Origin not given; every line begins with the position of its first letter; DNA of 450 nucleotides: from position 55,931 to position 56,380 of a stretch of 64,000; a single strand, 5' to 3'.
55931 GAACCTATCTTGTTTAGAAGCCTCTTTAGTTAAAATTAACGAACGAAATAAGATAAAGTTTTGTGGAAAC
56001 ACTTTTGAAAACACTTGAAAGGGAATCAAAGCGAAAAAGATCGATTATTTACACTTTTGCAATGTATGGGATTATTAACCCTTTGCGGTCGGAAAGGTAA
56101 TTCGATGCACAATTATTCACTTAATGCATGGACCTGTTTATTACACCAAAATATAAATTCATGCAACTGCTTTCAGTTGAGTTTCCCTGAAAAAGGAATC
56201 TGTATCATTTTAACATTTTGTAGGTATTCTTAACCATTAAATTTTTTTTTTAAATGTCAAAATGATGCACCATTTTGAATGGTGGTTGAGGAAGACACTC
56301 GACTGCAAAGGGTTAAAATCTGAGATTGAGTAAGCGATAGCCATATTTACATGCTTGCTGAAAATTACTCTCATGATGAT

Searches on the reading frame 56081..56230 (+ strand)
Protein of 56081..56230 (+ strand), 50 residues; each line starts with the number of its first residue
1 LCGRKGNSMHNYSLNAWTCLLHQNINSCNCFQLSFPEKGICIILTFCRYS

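Call 28: find_homologous_proteins(query=window:56081-56230:+, max_evalue=1)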
Query seq(50 aa): no candidate shares three 5-residue words with the query. No homologue found.
